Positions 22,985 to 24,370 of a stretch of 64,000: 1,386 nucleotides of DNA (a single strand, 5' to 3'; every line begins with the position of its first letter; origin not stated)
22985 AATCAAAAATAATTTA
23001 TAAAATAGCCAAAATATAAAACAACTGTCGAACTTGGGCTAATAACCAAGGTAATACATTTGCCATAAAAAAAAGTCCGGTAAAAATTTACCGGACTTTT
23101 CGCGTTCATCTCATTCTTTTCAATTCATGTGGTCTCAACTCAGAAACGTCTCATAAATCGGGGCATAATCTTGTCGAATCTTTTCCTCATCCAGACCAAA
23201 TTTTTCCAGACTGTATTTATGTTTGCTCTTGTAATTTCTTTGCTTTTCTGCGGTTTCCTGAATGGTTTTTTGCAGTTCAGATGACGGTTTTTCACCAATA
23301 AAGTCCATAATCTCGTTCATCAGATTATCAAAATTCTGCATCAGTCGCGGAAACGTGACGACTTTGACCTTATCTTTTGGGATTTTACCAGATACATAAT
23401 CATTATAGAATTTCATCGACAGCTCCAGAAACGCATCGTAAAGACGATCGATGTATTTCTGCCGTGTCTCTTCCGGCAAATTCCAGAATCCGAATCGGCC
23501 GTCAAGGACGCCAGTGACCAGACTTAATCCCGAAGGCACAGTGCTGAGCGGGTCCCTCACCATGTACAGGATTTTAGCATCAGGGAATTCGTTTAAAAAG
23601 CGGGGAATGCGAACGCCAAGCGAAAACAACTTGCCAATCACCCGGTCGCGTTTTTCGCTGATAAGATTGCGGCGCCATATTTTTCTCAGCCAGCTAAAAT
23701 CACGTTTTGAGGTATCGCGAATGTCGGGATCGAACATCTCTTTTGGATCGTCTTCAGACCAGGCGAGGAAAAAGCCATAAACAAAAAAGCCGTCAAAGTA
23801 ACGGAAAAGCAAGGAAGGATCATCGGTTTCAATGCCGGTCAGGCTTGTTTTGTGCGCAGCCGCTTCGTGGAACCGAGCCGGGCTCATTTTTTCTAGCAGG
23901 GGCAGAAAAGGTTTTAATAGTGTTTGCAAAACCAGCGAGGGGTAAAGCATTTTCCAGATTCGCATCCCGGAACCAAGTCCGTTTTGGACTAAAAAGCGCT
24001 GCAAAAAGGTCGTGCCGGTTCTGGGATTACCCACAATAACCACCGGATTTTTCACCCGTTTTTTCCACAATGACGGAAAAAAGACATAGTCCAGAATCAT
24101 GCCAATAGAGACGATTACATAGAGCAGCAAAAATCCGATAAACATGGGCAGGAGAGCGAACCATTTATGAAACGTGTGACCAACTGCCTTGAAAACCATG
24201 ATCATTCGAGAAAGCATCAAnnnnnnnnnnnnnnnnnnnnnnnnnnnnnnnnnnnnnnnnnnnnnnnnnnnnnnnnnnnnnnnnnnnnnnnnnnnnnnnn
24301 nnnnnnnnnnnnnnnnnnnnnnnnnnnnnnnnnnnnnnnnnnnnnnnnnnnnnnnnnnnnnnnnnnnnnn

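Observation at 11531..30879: Array of five T9SS-secreted ASST-family beta-propeller paralogues carrying carbohydrate-binding modules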

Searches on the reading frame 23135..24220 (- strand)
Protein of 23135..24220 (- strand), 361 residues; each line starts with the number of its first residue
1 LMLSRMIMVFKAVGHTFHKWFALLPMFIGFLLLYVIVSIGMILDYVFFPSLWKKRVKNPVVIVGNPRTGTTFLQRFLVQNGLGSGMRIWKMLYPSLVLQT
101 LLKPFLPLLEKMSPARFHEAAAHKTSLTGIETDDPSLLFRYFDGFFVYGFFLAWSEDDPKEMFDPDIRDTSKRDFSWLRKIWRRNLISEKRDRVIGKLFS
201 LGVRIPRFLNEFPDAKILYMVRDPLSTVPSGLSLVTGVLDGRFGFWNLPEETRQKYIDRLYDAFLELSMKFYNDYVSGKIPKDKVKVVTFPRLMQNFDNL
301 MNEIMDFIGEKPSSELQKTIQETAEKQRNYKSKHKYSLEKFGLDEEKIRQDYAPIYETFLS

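Call 6: search_protein_families(library=pfam, proteins=[window:23135-24220:-], max_evalue=0.001)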
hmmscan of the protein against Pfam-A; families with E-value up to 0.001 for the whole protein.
window:23135-24220:- (361 aa): 2 families
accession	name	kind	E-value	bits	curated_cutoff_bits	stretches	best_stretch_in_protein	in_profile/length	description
PF13469.12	Sulfotransfer_3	-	6.5e-15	56.4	27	1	59-310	1-212/216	Sulfotransferase family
PF00685.33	Sulfotransfer_1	-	4.2e-09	36.6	22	1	59-333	3-207/255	Sulfotransferase domain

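Call 22: search_protein_families(library=ncbifam, proteins=[window:23135-24220:-], max_evalue=0.001)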
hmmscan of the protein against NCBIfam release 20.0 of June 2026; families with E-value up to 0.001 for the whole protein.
window:23135-24220:- (361 aa): 0 families

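Call 24: search_solved_structures(query=window:23135-24220:-, max_evalue=0.01, show_alignments=1)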
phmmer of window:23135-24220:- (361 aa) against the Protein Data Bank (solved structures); distinct sequences matched with E-value up to 0.01: 2.
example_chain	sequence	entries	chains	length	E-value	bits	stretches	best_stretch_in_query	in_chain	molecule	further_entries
2z6v_A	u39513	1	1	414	8.8e-05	25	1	49-358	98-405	Putative uncharacterized protein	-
2zq5_A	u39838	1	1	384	0.0022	20.3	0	49-95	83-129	Putative uncharacterized protein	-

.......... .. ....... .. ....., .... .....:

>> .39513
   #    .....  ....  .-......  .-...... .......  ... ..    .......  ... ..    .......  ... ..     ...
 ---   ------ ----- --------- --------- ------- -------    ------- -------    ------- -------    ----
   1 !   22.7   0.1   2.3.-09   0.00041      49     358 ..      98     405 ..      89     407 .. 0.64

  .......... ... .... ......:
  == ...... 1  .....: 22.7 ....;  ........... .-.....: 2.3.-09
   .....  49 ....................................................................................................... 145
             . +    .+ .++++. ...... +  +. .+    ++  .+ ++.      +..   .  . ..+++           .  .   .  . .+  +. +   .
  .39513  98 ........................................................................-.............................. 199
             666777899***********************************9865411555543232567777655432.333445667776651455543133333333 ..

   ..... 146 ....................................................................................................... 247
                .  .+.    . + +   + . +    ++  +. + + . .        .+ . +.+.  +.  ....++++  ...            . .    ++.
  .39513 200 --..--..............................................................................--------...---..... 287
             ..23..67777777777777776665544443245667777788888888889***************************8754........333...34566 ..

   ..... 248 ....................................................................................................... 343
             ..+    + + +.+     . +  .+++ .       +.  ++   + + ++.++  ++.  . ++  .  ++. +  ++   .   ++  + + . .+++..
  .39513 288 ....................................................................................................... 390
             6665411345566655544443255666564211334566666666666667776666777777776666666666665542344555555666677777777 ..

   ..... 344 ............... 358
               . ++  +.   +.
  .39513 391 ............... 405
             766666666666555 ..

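Call 30: find_related_loci(query=A2, collection=genome_contigs, flank=10000)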
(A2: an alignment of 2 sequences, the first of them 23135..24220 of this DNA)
Query A2 (361 aa) in genome_contigs; peptide patterns used: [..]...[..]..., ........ (x = any residue, [..] = any of these).
114 stretches matched a pattern; 10 encode a relative of the query (tblastn E <= 1e-3); 10 distinct loci.
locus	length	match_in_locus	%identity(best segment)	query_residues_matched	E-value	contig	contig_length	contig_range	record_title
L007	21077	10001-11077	72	2-360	2e-174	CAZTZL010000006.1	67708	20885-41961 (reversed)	MAG TPA_asm: uncultured bacterium isolate binchicken_co94_424 genome assembly, contig: NODE_431_length_67708_cov_14.4378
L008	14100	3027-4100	71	2-359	8e-173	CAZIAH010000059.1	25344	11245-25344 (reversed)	MAG TPA_asm: uncultured bacterium isolate SRP323688_co1_225 genome assembly, contig: NODE_3353_length_25344_cov_8.144964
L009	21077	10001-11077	69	2-360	3e-170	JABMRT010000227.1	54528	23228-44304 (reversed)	MAG: candidate division KSB1 bacterium isolate bin.322 k141_5884924, whole genome shotgun sequence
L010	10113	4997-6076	66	2-361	1e-167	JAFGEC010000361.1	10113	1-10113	MAG: candidate division KSB1 bacterium isolate Zod_Metabat.1209 k87_5599870, whole genome shotgun sequence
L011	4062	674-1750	69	2-360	1e-169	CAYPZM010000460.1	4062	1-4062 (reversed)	MAG TPA_asm: uncultured Cytophagia bacterium isolate SRP141376_co2_249 genome assembly, contig: NODE_34469_length_4062_c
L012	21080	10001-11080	67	2-361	3e-154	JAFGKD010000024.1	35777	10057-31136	MAG: candidate division KSB1 bacterium isolate Zod_Metabat.31 k87_3091864, whole genome shotgun sequence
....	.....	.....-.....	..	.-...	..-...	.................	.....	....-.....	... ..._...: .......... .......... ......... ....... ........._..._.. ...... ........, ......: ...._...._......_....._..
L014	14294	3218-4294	56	2-360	2e-140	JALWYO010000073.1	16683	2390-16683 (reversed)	MAG: Deltaproteobacteria bacterium isolate T2_metabat1_scaf2bin.014 T2_NODE_3386_length_16683_cov_1.970041, whole genome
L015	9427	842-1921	52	1-360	4e-121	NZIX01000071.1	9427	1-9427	MAG: Candidatus Neomarinimicrobiota bacterium isolate MED586 104872, whole genome shotgun sequence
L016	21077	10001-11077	64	2-360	1e-159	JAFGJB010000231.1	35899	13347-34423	MAG: candidate division KSB1 bacterium isolate Zod_Metabat.251 k87_9606898, whole genome shotgun sequence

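Call 43: find_homologous_proteins(query=window:23135-24220:-, max_evalue=0.00001)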
Query window:23135-24220:- (361 aa): 1732 proteins with E <= 0.00001 among 3833 candidates; the best 120 are listed.
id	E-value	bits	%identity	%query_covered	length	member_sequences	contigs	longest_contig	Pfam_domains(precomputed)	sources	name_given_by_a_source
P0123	1.5e-241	819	100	100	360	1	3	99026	PF13469.13,PF00685.34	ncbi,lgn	-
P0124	5.6e-187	639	76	100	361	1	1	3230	PF13469.13,PF00685.34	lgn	-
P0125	6.8e-178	609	71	99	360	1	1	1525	PF13469.13,PF00685.34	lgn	-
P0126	7.3e-176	603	71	99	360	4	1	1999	PF13469.13,PF00685.34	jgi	-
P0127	3.7e-174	597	70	99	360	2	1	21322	PF13469.13,PF00685.34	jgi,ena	-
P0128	4.2e-174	597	71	99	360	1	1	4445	PF13469.13,PF00685.34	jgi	jgi:hypothetical protein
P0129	7.4e-173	593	69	100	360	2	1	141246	PF13469.13,PF00685.34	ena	-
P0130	9.8e-173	592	72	100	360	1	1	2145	PF13469.13,PF00685.34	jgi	-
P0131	1.1e-172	592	69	99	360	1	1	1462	PF13469.13,PF00685.34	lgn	-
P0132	2.8e-172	591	69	99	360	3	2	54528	PF13469.13,PF00685.34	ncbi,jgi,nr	ncbi:sulfotransferase [candidate division KSB1 bacterium]|nr:sulfotransferase [candidate division KS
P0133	4.4e-172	590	70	99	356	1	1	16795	PF13469.13,PF00685.34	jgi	jgi:hypothetical protein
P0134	8.2e-172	589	68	100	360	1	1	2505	PF13469.13,PF00685.34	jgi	jgi:hypothetical protein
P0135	3.4e-169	581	69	99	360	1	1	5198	PF13469.13,PF00685.34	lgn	-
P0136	6.2e-169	580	67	100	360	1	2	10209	PF13469.13,PF00685.34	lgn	-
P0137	3.5e-168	577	71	100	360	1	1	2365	PF13469.13,PF00685.34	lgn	-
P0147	7.2e-166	570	66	100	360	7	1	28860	PF13469.13,PF00685.34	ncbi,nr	ncbi:MAG: sulfotransferase [Polyangiaceae bacterium]|nr:sulfotransferase [Polyangiaceae bacterium]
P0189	3.9e-158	544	66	99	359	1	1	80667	PF13469.13,PF00685.34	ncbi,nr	ncbi:MAG: sulfotransferase [Ignavibacteriae bacterium]|nr:sulfotransferase [Ignavibacteriota bacteri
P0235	2.0e-148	512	63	100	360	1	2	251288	PF13469.13,PF00685.34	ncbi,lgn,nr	ncbi:MAG: sulfotransferase [Bacteroidetes bacterium]|nr:MAG: sulfotransferase [Bacteroidota bacteriu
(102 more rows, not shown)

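Call 44: find_encoding_contigs(protein=P0235, flank=10000, max_places=1)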
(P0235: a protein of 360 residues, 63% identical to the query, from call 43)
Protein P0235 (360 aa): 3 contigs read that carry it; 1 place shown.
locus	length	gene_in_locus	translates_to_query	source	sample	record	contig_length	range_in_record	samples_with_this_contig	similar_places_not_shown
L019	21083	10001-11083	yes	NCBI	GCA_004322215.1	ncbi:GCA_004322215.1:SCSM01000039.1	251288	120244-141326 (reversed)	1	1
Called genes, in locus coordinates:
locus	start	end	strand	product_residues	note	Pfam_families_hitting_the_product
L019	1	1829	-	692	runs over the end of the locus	PF00675:Peptidase_M16, PF05193:Peptidase_M16_C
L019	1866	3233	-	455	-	PF00675:Peptidase_M16, PF05193:Peptidase_M16_C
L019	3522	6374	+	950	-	PF05935:Arylsulfotrans, PF14269:Arylsulfotran_2, PF18962:Por_Secre_tail (weak)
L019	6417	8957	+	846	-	PF05935:Arylsulfotrans, PF14269:Arylsulfotran_2, PF18962:Por_Secre_tail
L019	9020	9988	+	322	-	PF08545:ACP_syn_III, PF08541:ACP_syn_III_C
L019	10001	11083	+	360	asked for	PF00685:Sulfotransfer_1, PF13469:Sulfotransfer_3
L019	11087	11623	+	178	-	PF01583:APS_kinase, PF01591:6PF2K (weak), PF13671:AAA_33 (weak)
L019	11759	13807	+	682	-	PF05935:Arylsulfotrans, PF14269:Arylsulfotran_2, PF18962:Por_Secre_tail (weak)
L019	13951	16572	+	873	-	PF05935:Arylsulfotrans, PF14269:Arylsulfotran_2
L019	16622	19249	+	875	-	PF05935:Arylsulfotrans, PF14269:Arylsulfotran_2, PF25788:Ig_Rha78A_N (faint), PF18962:Por_Secre_tail (weak)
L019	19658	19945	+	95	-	-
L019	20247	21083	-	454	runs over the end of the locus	PF23393:Beta-prop_WDR90_POC16_2nd (faint), PF24796:WDR55 (faint), PF24780:WD40_MABP1-WDR62_1st (faint), PF24807:WD40_CDC20-Fz (faint), PF24817:WD40_WDHD1_1st (faint), PF25175:Beta-prop_WDR5, PF25168:Beta-prop_WDR36-Utp21_2nd (weak), PF18962:Por_Secre_tail, +8 more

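Call 45: find_encoding_contigs(protein=P0189, flank=10000, max_places=1)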
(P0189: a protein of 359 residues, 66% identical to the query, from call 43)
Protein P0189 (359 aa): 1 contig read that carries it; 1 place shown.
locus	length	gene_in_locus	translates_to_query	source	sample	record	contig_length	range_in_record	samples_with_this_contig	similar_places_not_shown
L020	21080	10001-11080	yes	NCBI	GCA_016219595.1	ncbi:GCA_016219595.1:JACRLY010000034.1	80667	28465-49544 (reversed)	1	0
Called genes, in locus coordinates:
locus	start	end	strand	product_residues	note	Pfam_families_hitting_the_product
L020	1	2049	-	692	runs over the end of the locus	PF00675:Peptidase_M16, PF05193:Peptidase_M16_C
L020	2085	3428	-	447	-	PF00675:Peptidase_M16, PF05193:Peptidase_M16_C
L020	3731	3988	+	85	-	-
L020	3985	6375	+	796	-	PF05935:Arylsulfotrans, PF14269:Arylsulfotran_2, PF18962:Por_Secre_tail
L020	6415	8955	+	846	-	PF05935:Arylsulfotrans, PF14269:Arylsulfotran_2, PF18962:Por_Secre_tail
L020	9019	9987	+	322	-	PF08545:ACP_syn_III, PF08541:ACP_syn_III_C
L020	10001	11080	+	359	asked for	PF00685:Sulfotransfer_1, PF13469:Sulfotransfer_3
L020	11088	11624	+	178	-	PF01583:APS_kinase, PF13671:AAA_33 (weak)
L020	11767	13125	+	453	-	PF05935:Arylsulfotrans, PF14269:Arylsulfotran_2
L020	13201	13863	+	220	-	PF18962:Por_Secre_tail (weak)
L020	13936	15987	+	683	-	PF05935:Arylsulfotrans, PF14269:Arylsulfotran_2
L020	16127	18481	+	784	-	PF05935:Arylsulfotrans, PF14269:Arylsulfotran_2, PF25788:Ig_Rha78A_N (faint)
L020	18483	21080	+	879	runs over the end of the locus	PF05935:Arylsulfotrans, PF14269:Arylsulfotran_2, PF25788:Ig_Rha78A_N (faint)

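Call 46: find_encoding_contigs(protein=P0147, flank=10000, max_places=1)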
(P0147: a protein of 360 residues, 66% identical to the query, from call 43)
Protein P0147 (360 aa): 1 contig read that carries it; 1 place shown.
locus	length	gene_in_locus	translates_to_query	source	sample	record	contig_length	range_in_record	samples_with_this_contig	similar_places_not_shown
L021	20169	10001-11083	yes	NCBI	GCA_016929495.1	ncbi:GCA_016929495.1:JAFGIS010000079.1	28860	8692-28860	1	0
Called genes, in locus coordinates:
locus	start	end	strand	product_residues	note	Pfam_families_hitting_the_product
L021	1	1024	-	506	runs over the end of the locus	PF00150:Cellulase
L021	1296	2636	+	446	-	PF13520:AA_permease_2, PF00324:AA_permease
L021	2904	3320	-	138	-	-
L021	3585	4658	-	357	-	PF17996:CE2_N, PF00657:Lipase_GDSL (weak), PF13472:Lipase_GDSL_2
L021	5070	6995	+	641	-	PF02927:CelD_N, PF00759:Glyco_hydro_9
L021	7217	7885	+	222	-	-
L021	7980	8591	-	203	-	PF05685:Uma2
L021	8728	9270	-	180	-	-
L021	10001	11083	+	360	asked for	PF00685:Sulfotransfer_1 (faint), PF13469:Sulfotransfer_3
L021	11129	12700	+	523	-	PF06415:iPGM_N, PF01676:Metalloenzyme, PF01663:Phosphodiest, PF00884:Sulfatase (weak), PF01676:Metalloenzyme, PF06415:iPGM_N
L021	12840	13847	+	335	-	PF00459:Inositol_P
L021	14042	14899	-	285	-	PF07044:DUF1329 (weak), PF17131:TP_0789-like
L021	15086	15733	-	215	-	-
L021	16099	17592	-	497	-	PF03349:Toluene_X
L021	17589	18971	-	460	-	PF16656:Pur_ac_phosph_N, PF05935:Arylsulfotrans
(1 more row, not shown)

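Call 67: find_related_loci(query=A5, collection=metagenome_contigs, flank=10000)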
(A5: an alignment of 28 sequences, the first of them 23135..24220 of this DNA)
Query A5 (361 aa) in metagenome_contigs; peptide patterns used: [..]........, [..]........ (x = any residue, [..] = any of these).
600 stretches matched a pattern (row limit reached: there are more); 453 encode a relative of the query (tblastn E <= 1e-3); the best 80 are kept; 80 distinct loci.
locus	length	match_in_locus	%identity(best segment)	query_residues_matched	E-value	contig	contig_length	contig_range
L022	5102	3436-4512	72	2-360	2e-177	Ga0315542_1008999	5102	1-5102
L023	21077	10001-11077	66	2-360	2e-167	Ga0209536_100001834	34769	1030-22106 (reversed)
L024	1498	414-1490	65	2-360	1e-180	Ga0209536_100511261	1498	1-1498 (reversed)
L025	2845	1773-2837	68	2-356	2e-174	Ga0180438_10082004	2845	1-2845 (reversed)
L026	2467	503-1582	65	2-361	3e-175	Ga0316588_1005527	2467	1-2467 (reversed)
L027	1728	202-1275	63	2-359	8e-175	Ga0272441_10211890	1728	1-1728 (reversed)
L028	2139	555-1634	66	2-361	4e-171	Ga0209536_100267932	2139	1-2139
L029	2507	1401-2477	69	2-360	3e-168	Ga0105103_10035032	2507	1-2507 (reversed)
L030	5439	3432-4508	64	1-359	9e-160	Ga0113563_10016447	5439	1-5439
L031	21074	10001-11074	63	2-359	1e-154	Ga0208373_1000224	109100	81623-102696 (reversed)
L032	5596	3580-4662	61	1-361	1e-155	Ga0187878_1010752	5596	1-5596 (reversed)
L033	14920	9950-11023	60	2-359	5e-153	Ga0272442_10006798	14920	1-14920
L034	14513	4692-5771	62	2-361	2e-152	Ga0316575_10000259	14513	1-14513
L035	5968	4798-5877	62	2-361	2e-153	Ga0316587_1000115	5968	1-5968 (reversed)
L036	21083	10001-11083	60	1-361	3e-151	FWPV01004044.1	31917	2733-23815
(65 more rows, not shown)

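Call 72: search_protein_families(library=pfam, proteins=[window:23135-24220:-], max_evalue=5)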
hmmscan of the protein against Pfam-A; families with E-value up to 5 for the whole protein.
window:23135-24220:- (361 aa): 4 families
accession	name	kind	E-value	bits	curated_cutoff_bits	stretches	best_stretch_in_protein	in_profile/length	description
PF13469.12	Sulfotransfer_3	-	6.5e-15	56.4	27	1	59-310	1-212/216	Sulfotransferase family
PF00685.33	Sulfotransfer_1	-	4.2e-09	36.6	22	1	59-333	3-207/255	Sulfotransferase domain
PF17784.7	Sulfotransfer_4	-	0.0072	16.6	22.8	1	206-272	82-148/215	Sulfotransferase domain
PF20929.2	PDCD10_N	-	0.082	13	19.8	1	93-138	4-46/60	Programmed cell death protein 10, dimerisation domain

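Call 90: find_encoding_contigs(protein=P0129, flank=10000, max_places=1)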
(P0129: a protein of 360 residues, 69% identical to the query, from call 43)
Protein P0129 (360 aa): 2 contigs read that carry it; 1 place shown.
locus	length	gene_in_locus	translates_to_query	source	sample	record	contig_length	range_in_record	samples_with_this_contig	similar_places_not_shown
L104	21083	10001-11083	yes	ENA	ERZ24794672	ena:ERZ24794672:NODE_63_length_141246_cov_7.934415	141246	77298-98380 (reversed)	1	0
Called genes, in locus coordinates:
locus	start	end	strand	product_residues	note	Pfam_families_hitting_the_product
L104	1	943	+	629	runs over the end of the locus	PF05935:Arylsulfotrans, PF14269:Arylsulfotran_2, PF02018:CBM_4_9, PF18962:Por_Secre_tail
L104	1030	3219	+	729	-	PF13620:CarboxypepD_reg, PF13715:CarbopepD_reg_2, PF07715:Plug, PF00593:TonB_dep_Rec_b-barrel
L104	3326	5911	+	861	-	PF13205:Big_5 (weak), PF05935:Arylsulfotrans, PF14269:Arylsulfotran_2, PF02018:CBM_4_9, PF18962:Por_Secre_tail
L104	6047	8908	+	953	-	PF13205:Big_5 (faint), PF05935:Arylsulfotrans, PF14269:Arylsulfotran_2, PF13860:FlgD_ig (faint), PF00041:fn3 (faint), PF18962:Por_Secre_tail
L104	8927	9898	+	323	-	PF08545:ACP_syn_III, PF08541:ACP_syn_III_C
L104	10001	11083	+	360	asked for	PF00685:Sulfotransfer_1 (weak), PF13469:Sulfotransfer_3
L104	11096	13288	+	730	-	PF05935:Arylsulfotrans, PF14269:Arylsulfotran_2, PF02018:CBM_4_9, PF18962:Por_Secre_tail (weak)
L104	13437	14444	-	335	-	-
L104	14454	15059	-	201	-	-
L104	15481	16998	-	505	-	-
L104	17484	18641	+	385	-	PF00756:Esterase, PF20434:BD-FAE (faint), PF13860:FlgD_ig (weak)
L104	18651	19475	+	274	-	PF21033:RMD1-3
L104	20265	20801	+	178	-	-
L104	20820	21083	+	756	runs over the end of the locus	PF03176:MMPL, PF02460:Patched (faint), PF03176:MMPL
